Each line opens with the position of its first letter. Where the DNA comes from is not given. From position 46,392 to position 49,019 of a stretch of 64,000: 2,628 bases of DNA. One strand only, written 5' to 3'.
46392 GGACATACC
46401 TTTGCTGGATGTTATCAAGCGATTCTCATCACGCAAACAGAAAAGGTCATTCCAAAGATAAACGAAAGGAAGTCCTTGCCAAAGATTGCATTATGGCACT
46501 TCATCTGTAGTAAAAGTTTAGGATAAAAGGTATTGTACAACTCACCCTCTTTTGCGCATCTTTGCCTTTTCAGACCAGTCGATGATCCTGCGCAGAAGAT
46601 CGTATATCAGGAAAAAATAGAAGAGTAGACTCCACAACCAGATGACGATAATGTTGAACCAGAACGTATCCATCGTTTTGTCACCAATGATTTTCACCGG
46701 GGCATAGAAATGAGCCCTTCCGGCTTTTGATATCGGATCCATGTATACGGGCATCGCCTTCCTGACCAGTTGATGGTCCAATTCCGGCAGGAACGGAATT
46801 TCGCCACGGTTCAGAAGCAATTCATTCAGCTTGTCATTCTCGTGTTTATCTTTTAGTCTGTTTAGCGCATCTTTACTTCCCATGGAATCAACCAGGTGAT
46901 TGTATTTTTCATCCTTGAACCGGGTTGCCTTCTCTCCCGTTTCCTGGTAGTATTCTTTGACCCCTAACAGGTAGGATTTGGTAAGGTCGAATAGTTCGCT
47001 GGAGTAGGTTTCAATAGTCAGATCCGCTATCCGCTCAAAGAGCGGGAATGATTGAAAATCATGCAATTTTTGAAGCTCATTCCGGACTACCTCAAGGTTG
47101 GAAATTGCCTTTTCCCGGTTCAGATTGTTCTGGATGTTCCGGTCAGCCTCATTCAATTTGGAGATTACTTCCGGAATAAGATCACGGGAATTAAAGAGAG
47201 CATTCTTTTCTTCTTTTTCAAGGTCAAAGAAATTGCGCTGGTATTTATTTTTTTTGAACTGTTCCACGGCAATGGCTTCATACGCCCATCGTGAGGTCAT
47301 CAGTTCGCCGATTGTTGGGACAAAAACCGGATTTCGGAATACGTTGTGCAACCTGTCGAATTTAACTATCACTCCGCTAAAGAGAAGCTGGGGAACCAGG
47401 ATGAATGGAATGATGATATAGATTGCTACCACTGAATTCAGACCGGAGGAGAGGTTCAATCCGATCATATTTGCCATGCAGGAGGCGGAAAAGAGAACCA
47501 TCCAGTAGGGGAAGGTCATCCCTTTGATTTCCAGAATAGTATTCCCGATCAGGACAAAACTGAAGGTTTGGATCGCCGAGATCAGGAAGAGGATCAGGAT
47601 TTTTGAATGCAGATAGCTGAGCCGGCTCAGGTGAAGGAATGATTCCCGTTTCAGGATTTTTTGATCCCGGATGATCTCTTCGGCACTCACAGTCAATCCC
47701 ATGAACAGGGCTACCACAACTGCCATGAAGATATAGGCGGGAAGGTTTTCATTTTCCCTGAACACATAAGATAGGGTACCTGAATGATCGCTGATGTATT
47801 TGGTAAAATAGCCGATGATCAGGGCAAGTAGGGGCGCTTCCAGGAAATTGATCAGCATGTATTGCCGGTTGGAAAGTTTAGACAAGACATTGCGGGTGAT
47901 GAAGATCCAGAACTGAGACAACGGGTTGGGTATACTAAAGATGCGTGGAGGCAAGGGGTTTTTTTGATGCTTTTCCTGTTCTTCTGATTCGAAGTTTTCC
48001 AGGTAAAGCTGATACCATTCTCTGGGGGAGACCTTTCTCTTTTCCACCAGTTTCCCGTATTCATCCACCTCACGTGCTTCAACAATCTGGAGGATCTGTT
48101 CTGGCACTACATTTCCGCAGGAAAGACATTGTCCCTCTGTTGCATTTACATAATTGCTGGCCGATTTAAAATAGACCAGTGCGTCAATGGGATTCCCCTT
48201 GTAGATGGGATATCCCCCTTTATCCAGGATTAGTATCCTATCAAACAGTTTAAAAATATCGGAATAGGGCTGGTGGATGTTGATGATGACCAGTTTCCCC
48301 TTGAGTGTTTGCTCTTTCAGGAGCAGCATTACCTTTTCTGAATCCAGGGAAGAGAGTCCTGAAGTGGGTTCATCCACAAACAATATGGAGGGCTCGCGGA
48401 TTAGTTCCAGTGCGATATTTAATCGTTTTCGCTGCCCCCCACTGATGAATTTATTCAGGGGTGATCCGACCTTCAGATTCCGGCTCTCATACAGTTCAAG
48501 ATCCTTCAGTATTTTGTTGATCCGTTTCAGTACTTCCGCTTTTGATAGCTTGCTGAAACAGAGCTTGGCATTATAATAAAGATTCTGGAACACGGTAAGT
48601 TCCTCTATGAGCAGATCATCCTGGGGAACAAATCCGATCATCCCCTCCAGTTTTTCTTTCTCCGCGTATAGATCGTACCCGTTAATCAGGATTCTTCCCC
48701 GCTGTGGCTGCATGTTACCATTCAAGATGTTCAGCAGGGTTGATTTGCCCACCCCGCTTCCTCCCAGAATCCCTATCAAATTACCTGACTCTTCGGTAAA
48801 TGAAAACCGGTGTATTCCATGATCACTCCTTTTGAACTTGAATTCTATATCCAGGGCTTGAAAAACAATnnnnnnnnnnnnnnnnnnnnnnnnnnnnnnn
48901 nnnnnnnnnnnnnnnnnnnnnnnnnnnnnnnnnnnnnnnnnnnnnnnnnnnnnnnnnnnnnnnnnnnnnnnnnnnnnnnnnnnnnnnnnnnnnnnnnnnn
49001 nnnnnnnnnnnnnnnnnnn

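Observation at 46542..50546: Giant ABCG-type transporter with TerB-like and FHA-like N-terminus and an insert of about 200 aa between its last two TM helices, next to an all-alpha lipoprotein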

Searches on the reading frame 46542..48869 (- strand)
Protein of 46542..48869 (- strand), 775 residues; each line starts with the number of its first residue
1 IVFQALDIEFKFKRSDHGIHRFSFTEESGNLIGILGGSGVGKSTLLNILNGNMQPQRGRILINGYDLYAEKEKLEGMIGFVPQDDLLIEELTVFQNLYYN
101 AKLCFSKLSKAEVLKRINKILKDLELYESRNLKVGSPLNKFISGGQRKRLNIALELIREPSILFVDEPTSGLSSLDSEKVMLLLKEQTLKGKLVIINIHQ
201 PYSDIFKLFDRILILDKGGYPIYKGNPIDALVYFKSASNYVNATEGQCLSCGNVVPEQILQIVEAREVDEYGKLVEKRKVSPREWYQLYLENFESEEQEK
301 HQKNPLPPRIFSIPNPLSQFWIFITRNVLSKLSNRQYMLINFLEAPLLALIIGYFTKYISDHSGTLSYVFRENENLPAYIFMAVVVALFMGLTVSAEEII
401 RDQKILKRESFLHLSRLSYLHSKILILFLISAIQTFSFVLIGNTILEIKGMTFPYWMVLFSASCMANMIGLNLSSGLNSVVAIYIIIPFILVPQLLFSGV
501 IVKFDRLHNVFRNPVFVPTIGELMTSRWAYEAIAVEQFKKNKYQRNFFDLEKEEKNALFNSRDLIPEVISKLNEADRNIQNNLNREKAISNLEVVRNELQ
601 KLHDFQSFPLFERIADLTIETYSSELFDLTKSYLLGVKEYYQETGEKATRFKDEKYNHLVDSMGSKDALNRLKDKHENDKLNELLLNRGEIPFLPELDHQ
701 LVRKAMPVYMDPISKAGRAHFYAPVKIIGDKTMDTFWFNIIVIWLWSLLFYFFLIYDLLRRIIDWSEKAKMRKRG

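Call 42: search_solved_structures(query=window:46542-48869:-, max_evalue=1e-20, show_alignments=3)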
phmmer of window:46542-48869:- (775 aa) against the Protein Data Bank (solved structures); distinct sequences matched with E-value up to 1e-20: 101 (the best 60 are shown).
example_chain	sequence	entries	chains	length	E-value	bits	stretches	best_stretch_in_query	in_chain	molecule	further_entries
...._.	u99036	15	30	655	2.5e-40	141.8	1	31-505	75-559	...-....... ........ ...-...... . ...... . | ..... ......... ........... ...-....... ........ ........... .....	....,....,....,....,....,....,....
7oj8_A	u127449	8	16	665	2.5e-40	141.7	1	31-505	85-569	Broad substrate specificity ATP-binding cassette transporter ABCG2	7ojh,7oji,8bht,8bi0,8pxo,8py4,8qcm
5nj3_A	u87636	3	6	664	2.5e-40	141.7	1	31-505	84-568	ATP-binding cassette sub-family G member 2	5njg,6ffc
6hbu_A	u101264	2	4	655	6.2e-40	140.4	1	31-505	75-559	ATP-binding cassette sub-family G member 2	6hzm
6hco_A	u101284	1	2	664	6.4e-40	140.4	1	31-505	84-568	ATP-binding cassette sub-family G member 2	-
7w01_A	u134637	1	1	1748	1.6e-39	139.1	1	25-219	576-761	Phospholipid-transporting ATPase ABCA3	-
7w02_A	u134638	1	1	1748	1.1e-38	136.4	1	25-219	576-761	Phospholipid-transporting ATPase ABCA3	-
7p03_A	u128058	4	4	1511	1.4e-38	136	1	27-227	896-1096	Pleiotropic ABC efflux transporter of multiple drugs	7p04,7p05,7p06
9iuk_A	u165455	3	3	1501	3.2e-37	131.5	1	6-226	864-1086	Pleiotropic ABC efflux transporter of multiple drugs CDR1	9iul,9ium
9s2c_A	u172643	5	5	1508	5.2e-37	130.8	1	27-230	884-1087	Pleiotropic ABC efflux transporter of multiple drugs CDR1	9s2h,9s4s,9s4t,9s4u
8gmg_A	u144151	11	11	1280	1.6e-35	125.8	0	23-390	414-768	ATP-dependent translocase ABCB1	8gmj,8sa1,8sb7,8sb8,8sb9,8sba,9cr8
6qex_A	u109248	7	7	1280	1.6e-35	125.8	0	23-390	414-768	Multidrug resistance protein 1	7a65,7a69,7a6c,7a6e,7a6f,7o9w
8sa0_A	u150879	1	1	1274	1.6e-35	125.8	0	23-390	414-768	ATP-dependent translocase ABCB1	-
7jr7_A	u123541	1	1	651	1.7e-35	125.8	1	23-538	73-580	ATP-binding cassette sub-family G member 5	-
8cub_C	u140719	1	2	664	1.8e-35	125.7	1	23-538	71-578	ATP-binding cassette sub-family G member 5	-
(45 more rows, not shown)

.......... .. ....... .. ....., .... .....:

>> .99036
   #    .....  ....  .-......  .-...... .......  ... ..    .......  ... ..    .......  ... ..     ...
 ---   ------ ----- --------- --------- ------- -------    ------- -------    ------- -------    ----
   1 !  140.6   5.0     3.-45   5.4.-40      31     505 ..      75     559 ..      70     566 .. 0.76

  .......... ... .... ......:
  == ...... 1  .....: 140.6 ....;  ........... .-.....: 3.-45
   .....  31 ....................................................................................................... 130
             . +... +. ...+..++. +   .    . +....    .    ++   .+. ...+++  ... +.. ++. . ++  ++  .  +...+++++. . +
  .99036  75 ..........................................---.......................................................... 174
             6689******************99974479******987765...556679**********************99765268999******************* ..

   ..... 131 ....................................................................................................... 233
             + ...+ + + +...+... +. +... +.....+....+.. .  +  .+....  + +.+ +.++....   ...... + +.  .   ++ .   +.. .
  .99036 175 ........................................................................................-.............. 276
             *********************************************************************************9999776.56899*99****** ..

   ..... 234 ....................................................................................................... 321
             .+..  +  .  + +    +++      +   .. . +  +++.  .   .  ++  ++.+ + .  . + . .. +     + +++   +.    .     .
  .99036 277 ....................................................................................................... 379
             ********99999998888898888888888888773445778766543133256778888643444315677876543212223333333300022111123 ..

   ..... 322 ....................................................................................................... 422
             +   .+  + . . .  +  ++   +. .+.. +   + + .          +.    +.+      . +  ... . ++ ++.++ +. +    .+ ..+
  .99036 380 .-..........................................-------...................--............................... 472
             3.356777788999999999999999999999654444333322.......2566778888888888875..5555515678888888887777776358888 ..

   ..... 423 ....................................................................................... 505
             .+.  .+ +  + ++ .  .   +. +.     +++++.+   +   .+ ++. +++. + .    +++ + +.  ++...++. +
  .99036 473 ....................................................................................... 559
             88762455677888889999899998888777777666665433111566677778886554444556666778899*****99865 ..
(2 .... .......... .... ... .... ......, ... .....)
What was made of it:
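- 48180..48857 (-): ABC protein aa 255-480: nucleotide-binding domain with all catalytic motifs. ABCG2 is the best PDB match, E 2.5e-40 (call 42).
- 47265..47924 (-): ABC protein aa 566-785: ABC-2/ABCG-type membrane domain with TM1-TM5 and a re-entry helix (768-786). Aligns to ABCG2 and ABCG5 through the re-entry helix (call 42).
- On ABCG / ABC-2 (type V) exporters: ABCG2, ABCG5 and ABCG1 are the top PDB matches and align across both domains (call 42). The ABCG5 alignment extends to aa 788 (ABCG5 residue 580) (call 42).
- Closest known: Eukaryotic ABCG half-transporters. Same: The best PDB matches have E 2.5e-40 to about 1e-35 and align from the NBD through TM5 and the re-entry helix (call 42).
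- Closest known: Eukaryotic ABCG half-transporters. Different: CxxC lies just upstream of where ABCG2's NPADF motif aligns (call 42).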
